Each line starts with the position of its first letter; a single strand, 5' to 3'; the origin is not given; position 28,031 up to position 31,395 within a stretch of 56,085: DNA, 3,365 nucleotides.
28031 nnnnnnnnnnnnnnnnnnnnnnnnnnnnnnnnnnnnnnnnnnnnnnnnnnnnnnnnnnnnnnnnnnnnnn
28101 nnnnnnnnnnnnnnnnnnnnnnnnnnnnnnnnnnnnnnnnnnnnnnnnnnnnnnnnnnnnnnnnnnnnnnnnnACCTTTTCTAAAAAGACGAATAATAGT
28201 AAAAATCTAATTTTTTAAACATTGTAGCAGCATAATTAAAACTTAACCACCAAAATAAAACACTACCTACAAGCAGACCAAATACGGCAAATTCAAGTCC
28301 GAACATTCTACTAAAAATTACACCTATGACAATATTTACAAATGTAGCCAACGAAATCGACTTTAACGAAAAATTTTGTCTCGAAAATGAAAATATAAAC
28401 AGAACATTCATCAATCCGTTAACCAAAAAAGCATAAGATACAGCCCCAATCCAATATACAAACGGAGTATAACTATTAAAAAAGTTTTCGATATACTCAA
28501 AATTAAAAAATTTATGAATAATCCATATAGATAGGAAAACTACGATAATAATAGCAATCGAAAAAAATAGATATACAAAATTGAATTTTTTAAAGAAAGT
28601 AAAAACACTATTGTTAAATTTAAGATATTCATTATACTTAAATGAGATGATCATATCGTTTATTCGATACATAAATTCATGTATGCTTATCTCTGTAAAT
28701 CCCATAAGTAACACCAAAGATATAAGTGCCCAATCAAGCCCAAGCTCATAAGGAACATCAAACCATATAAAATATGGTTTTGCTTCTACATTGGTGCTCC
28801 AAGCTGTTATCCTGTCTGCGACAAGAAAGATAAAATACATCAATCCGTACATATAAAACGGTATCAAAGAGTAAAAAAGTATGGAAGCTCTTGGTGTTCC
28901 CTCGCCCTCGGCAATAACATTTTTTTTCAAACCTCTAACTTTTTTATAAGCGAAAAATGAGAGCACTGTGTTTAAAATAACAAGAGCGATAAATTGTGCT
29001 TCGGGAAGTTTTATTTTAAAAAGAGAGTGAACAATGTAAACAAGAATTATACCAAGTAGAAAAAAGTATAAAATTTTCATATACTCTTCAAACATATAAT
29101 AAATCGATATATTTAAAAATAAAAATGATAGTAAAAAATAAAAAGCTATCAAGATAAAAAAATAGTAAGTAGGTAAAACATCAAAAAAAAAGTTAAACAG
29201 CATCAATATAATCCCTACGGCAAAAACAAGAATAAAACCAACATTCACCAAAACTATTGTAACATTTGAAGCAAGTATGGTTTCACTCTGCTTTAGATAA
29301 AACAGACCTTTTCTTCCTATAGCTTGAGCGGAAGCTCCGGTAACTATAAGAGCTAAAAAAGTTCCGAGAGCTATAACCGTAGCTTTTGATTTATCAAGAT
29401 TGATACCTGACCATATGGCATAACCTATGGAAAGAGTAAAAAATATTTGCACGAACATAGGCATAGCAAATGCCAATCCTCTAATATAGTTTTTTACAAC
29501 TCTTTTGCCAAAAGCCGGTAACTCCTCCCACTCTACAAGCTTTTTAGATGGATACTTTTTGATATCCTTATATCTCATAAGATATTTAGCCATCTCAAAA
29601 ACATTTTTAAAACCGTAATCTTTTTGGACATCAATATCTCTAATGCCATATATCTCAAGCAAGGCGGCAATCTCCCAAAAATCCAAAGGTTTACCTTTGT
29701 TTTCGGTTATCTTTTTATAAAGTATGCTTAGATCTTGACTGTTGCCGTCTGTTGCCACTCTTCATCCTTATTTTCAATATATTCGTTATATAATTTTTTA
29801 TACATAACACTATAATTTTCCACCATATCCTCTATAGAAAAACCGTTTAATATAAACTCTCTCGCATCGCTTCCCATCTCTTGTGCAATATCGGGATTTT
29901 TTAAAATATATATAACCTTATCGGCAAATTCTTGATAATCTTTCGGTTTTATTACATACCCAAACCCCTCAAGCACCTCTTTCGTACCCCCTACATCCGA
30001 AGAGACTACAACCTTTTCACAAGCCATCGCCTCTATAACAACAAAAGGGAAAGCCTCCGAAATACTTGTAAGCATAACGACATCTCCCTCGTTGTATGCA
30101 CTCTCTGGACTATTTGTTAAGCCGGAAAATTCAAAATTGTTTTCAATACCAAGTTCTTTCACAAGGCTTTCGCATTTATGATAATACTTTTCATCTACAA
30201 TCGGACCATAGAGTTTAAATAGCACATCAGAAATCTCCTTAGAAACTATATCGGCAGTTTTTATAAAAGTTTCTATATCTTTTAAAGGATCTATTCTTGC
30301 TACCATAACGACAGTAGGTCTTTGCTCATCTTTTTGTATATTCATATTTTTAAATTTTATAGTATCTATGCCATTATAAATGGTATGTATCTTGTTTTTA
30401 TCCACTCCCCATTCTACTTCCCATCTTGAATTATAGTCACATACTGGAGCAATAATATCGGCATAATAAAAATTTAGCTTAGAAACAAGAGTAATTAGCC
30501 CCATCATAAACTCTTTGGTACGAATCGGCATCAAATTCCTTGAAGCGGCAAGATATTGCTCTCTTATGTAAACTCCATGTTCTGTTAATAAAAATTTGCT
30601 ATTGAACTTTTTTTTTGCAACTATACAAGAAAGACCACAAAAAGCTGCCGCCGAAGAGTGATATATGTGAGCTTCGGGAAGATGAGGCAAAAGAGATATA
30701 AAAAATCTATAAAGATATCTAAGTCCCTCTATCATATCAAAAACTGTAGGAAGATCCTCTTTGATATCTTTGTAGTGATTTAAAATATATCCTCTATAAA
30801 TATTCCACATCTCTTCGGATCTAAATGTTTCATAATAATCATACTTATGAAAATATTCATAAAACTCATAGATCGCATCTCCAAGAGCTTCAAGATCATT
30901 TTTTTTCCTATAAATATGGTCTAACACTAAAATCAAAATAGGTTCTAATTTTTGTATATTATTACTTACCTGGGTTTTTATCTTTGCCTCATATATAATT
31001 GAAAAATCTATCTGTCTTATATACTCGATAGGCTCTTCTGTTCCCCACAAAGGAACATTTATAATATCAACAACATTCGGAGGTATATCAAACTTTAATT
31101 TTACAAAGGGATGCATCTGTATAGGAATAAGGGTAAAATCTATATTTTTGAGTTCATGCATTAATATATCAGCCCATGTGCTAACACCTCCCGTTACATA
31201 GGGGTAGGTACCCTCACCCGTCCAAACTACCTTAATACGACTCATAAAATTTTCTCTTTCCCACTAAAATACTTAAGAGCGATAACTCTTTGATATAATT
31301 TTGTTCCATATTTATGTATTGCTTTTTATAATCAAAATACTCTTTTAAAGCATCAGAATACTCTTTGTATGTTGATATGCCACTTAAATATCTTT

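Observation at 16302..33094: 14-gene, tightly coupled operon fusing a Pel-type synthase core with a polyprenyl-phosphate-sugar/flippase/FemAB modification module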

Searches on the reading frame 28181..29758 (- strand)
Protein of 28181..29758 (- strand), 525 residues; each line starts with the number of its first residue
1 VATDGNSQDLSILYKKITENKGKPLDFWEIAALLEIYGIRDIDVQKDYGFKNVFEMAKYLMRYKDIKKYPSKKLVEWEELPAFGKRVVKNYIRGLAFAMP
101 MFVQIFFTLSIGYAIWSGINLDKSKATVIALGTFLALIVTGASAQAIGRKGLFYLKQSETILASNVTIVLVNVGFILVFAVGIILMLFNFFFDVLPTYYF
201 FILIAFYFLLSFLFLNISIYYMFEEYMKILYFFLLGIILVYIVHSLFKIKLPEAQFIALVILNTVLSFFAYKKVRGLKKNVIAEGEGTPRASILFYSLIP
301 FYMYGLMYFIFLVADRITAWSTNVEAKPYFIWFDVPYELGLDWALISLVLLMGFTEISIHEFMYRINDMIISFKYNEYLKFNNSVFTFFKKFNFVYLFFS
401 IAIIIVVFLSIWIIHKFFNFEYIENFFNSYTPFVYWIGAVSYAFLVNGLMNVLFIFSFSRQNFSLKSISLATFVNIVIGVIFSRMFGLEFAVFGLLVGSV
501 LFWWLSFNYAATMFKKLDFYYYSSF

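Call 3: search_protein_families(library=pfam, proteins=[window:28181-29758:-], max_evalue=0.01)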
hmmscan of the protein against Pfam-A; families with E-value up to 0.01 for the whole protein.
window:28181-29758:- (525 aa): 1 family
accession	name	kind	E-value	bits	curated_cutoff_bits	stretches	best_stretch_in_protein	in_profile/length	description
PF16933.10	PelG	-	0.0009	18.7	29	1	100-521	34-451/452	Putative exopolysaccharide Exporter (EPS-E)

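Call 5: search_protein_families(library=ncbifam, proteins=[window:28181-29758:-], max_evalue=0.01)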
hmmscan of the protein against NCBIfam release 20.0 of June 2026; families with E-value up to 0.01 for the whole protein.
window:28181-29758:- (525 aa): 0 families

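Call 46: find_homologous_proteins(query=window:28181-29758:-, max_evalue=0.001)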
Query window:28181-29758:- (525 aa): 175 proteins with E <= 0.001 among 8000 candidates; the best 120 are listed.
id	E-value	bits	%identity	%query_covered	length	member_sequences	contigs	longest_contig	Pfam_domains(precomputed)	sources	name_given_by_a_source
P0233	0.0e+0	1099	97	100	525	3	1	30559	-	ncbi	-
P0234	3.0e-262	889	77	100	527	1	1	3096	-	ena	-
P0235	5.0e-262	889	76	100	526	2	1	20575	-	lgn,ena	-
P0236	8.8e-262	888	77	100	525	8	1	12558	-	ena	-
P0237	4.8e-260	882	77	100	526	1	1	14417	-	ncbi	-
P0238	7.4e-260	881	76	100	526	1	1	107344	-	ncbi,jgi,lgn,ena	-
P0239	3.6e-259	879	76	100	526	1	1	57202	-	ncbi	-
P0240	5.4e-258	875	76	98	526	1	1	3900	-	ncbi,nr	ncbi:MAG: hypothetical protein L3J44_06170 [Campylobacteraceae bacterium]|nr:hypothetical protein [C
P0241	6.4e-258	875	76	100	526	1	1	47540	-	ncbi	-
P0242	1.3e-257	874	76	100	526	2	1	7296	-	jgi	-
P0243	1.7e-257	874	76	99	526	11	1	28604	-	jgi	-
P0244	7.9e-257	871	75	100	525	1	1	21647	-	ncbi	-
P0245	9.4e-256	868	76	100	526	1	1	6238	-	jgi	jgi:hypothetical protein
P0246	1.9e-252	857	74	100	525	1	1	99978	-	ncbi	-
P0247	4.8e-250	849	73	100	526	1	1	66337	-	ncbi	-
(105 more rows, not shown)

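Call 48: search_protein_families(library=pfam, alignment_id=A3, max_evalue=0.01)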
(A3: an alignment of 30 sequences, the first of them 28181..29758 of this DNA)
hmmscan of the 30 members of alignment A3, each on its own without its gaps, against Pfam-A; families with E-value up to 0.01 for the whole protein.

A. member 1, window:28181-29758:- (525 aa): 1 family
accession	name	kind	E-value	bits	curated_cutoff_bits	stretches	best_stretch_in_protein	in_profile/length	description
PF16933.10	PelG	-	0.0009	18.7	29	1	100-521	34-451/452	Putative exopolysaccharide Exporter (EPS-E)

B. families by the number of members that match (of 30 scanned): 1 family
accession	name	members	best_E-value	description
PF16933.10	PelG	17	5.2e-12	Putative exopolysaccharide Exporter (EPS-E)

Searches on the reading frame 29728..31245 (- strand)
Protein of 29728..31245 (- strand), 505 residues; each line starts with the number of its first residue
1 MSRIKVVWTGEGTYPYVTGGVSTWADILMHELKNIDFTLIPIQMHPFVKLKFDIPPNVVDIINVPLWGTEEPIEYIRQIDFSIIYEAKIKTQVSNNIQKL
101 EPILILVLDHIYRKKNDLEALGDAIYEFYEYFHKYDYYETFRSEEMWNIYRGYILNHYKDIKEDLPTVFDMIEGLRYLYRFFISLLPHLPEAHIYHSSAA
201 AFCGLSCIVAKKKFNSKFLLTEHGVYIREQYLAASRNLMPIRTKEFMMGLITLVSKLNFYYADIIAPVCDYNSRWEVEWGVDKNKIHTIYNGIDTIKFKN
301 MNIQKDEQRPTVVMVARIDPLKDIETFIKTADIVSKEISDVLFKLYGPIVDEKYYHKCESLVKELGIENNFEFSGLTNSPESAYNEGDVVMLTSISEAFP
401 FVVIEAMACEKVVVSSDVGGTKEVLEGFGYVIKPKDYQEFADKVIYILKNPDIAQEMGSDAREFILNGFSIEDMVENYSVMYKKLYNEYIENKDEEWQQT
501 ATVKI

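Call 3: search_protein_families(library=pfam, proteins=[window:29728-31245:-], max_evalue=0.01)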
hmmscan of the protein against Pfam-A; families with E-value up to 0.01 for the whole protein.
window:29728-31245:- (505 aa): 6 families
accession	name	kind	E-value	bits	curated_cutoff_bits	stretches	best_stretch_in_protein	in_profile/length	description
PF11997.14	DUF3492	-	1.7e-40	140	23.3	1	8-282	5-266/268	Domain of unknown function (DUF3492)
PF00534.26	Glycos_transf_1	-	5.3e-32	111.2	26.4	1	303-463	9-171/172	Glycosyl transferases group 1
PF13692.12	Glyco_trans_1_4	-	8.8e-25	88.1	27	1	309-450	1-142/142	Glycosyl transferases group 1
PF13524.12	Glyco_trans_1_2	-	1.5e-07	31.9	25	1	396-476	60-140/144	Glycosyl transferase-like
PF13439.12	Glyco_transf_4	-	2.2e-07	31.5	28.5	1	173-295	52-168/170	Glycosyltransferase Family 4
PF20706.3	GT4-conflict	-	0.0029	17.1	26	1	278-425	166-320/385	Family 4 Glycosyltransferase in conflict systems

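Call 5: search_protein_families(library=ncbifam, proteins=[window:29728-31245:-], max_evalue=0.01)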
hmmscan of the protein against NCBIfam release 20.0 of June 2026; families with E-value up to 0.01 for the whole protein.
window:29728-31245:- (505 aa): 34 families (the best 25 are shown)
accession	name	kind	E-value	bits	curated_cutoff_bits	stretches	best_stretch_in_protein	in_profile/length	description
NF038011.1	PelF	equivalog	1.6e-49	169.3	100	1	11-478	7-485/489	GT4 family glycosyltransferase PelF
TIGR03088.1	stp2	hypoth_equivalog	2.7e-29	102.4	409.05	1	277-485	153-373/374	TIGR03088 family PEP-CTERM/XrtA system glycosyltransferase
TIGR03999.1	thiol_BshA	equivalog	1e-27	97.1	273.7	1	281-486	164-374/375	N-acetyl-alpha-D-glucosaminyl L-malate synthase BshA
TIGR02149.1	glgA_Coryne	subfamily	2.2e-20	73.2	302.4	1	280-485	165-390/391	glycogen synthase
NF041876.1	EPS_EpsE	equivalog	5.1e-20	72.1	400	1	285-472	187-383/389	exopolysaccharide biosynthesis GT4 family glycosyltransferase EpsE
NF038255.1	exopoly_VpsD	equivalog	4.5e-19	68.6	300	1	283-485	176-379/381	VpsD family glycosyltransferase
NF041139.1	TreT_Thcocales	equivalog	3.7e-17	62.2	775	1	304-483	224-410/412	trehalose synthase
NF038229.1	Glyco4_Geo_Pelo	equivalog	3e-16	59.3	400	1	283-485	132-336/338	GPMC system family 4 glycosyltransferase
NF050063.1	ProtGlycPglJ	equivalog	2.6e-15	56.5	500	1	256-462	139-344/363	N-acetylgalactosamine-N,N'-diacetylbacillosaminyl-diphospho-undecaprenol 4-alpha-N-acetylgalactosaminyltransferase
NF046085.1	XrtY_assoc_Gly1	equivalog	5.7e-15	55.1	400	1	205-486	114-385/387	XrtY-associated glycosyltransferase XYAG1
NF041010.1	glycosy_Agl16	equivalog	8.8e-15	54.4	575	1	251-464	123-331/352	glycosylation protein Agl16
NF047880.1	glyco_SdgA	exception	1.8e-14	53.2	800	1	285-458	290-464/488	serine-aspartate repeat adhesin O-glycosyltransferase SdgA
TIGR03449.1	mycothiol_MshA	equivalog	1.9e-14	53.4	462.5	1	279-485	183-403/406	D-inositol-3-phosphate glycosyltransferase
NF047881.1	glyco_SdgB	exception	4.3e-14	52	800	1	284-478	295-489/496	serine-aspartate repeat adhesin O-glycosyltransferase SdgB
NF038295.1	EPS_HpsP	equivalog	2e-13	50.1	550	1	301-485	199-387/388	hormogonium polysaccharide biosynthesis glycosyltransferase HpsP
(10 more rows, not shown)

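Call 8: find_related_loci(query=window:29728-31245:-, collection=genome_contigs, flank=10000)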
Query window:29728-31245:- (505 aa) in genome_contigs; peptide patterns used: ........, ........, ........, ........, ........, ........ (x = any residue, [..] = any of these).
38 stretches matched a pattern; 15 encode a relative of the query (tblastn E <= 1e-3); 15 distinct loci.
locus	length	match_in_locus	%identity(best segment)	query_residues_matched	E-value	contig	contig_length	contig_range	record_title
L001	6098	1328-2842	82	1-505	0e+0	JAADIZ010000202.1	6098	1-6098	MAG: Campylobacterota bacterium isolate M_MetaBat.86 contig-127_22934, whole genome shotgun sequence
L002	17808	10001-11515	82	1-505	0e+0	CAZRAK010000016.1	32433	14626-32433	MAG TPA_asm: uncultured Campylobacterales bacterium isolate SRP128015_co3_159 genome assembly, contig: NODE_1122_length_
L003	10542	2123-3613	82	1-497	0e+0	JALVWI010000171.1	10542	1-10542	MAG: Campylobacterales bacterium isolate M10_metabat2_scaf2bin.003 M10_NODE_3368_length_10542_cov_29.781949, whole genom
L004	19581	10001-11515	80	1-505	0e+0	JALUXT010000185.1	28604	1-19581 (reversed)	MAG: Campylobacteraceae bacterium isolate 131-447_metabat2_scaf2bin.030 131-447_scaffold_818_c1, whole genome shotgun se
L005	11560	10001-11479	82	1-493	0e+0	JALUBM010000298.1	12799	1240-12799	MAG: Sulfurimonas sp. isolate S142_metabat2_scaf2bin.016 S142_NODE_826_length_12799_cov_2.417456, whole genome shotgun s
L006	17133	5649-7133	81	1-495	0e+0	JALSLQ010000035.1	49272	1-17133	MAG: Sulfurimonas sp. isolate 355-202_metabat2_scaf2bin.042_VB 355-202_scaffold_227_c2, whole genome shotgun sequence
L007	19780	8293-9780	81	1-496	0e+0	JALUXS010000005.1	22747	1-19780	MAG: Sulfurimonas sp. isolate 131-447_metabat2_scaf2bin.029_VB 131-447_scaffold_1179_c1, whole genome shotgun sequence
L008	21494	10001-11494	78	1-498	0e+0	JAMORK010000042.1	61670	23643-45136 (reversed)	MAG: Sulfurimonas sp. isolate 4561-380_metabat2_scaf2bin.006 4561-380_scaffold_74_c1, whole genome shotgun sequence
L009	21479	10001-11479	77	1-493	0e+0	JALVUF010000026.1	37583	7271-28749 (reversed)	MAG: Helicobacteraceae bacterium isolate M1_metabat2_scaf2bin.069 M1_NODE_225_length_37583_cov_330.534440, whole genome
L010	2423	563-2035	78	1-491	0e+0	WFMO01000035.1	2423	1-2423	MAG: Helicobacteraceae bacterium isolate S009_32 k151_12902, whole genome shotgun sequence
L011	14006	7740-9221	78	1-494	0e+0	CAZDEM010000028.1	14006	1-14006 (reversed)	MAG TPA_asm: uncultured Sulfurimonas sp. isolate binchicken_co64_43 genome assembly, contig: NODE_3191_length_14006_cov_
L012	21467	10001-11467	78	1-489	0e+0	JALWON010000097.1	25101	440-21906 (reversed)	MAG: Sulfurimonas sp. isolate M2_maxbin2_scaf2bin.176 M2_NODE_1741_length_25101_cov_3.506847, whole genome shotgun seque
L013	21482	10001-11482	76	1-495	0e+0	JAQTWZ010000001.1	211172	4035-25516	MAG: Sulfurimonas sp. isolate STC_122 NODE_140_length_211172_cov_11.296667_Sandtown_C, whole genome shotgun sequence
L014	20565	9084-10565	76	1-495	0e+0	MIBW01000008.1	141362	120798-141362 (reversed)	MAG: Sulfurimonas sp. GWF2_37_8 gwf2_scaffold_122, whole genome shotgun sequence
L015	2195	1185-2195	82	1-337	0e+0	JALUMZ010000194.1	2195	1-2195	MAG: Campylobacteraceae bacterium isolate S145_metabat2_scaf2bin.042 S145_NODE_37691_length_2195_cov_3.586074, whole gen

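Call 67: search_protein_families(library=pfam, proteins=[L012:18042-18995:+, L012:19001-19447:+], max_evalue=0.001)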
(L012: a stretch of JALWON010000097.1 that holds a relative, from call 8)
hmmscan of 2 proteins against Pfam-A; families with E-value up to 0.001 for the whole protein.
L012:18042-18995:+ (317 aa): 1 family
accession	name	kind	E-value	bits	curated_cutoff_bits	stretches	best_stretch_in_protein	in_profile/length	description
PF00535.33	Glycos_transf_2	-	1e-17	65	23.3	1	12-172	2-166/168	Glycosyl transferase family 2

L012:19001-19447:+ (148 aa): 1 family
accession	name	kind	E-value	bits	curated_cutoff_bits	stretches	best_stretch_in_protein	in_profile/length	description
PF04138.20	GtrA_DPMS_TM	-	1.3e-13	51.6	26.1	1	12-126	1-116/117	GtrA/DPMS, transmembrane domain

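Call 84: list_cluster_members(proteins=[P0233, window:29728-31245:-, P0090, P0091])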
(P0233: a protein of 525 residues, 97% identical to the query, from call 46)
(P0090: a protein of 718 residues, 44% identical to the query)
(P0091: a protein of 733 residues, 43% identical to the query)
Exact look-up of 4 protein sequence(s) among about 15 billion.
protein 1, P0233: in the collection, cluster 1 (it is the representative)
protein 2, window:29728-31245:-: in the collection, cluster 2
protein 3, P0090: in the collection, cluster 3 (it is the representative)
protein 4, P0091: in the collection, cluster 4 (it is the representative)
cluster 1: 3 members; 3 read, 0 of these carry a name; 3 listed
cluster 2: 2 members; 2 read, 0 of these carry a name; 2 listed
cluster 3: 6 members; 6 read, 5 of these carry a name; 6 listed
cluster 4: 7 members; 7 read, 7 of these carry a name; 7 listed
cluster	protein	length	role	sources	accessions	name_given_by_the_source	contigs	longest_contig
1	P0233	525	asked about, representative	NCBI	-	-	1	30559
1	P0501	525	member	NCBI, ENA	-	-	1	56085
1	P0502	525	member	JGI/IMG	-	-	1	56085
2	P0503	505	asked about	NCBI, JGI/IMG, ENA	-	-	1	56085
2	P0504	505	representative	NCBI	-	-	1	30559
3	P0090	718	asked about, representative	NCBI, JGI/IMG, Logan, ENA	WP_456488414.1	hypothetical protein [Caminibacter pacificus]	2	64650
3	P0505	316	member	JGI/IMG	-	hypothetical protein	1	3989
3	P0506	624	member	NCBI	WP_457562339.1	hypothetical protein, partial [Caminibacter pacificus]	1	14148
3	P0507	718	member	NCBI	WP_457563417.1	hypothetical protein [Caminibacter pacificus]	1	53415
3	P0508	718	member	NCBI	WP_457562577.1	hypothetical protein [Caminibacter pacificus]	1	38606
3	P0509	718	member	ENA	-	-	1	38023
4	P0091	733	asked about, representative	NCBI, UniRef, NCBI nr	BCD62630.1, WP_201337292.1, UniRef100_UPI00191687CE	hypothetical protein NitYY0813_C1510 [Nitratiruptor sp. YY08-13] | hypothetical protein n=1 Tax=Nitratiruptor sp. YY08-13 TaxID=2724898 RepID=UPI00191687CE | hypothetical protein [Nitratiruptor sp. YY08-13]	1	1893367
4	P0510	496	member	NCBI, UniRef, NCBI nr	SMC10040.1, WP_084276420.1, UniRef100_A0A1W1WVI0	hypothetical protein [Nitratiruptor tergarcus] | Uncharacterized protein n=1 Tax=Nitratiruptor tergarcus DSM 16512 TaxID=1069081 ...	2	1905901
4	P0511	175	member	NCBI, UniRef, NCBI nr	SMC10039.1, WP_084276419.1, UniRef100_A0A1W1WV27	hypothetical protein [Nitratiruptor tergarcus] | Uncharacterized protein n=1 Tax=Nitratiruptor tergarcus DSM 16512 TaxID=1069081 ...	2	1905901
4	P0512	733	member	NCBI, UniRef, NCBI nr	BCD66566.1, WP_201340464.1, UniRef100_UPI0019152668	hypothetical protein NitYY0826_C1512 [Nitratiruptor sp. YY08-26] | hypothetical protein n=1 Tax=Nitratiruptor sp. YY08-26 TaxID=2724900 RepID=UPI0019152668 | hypothetical protein [Nitratiruptor sp. YY08-26]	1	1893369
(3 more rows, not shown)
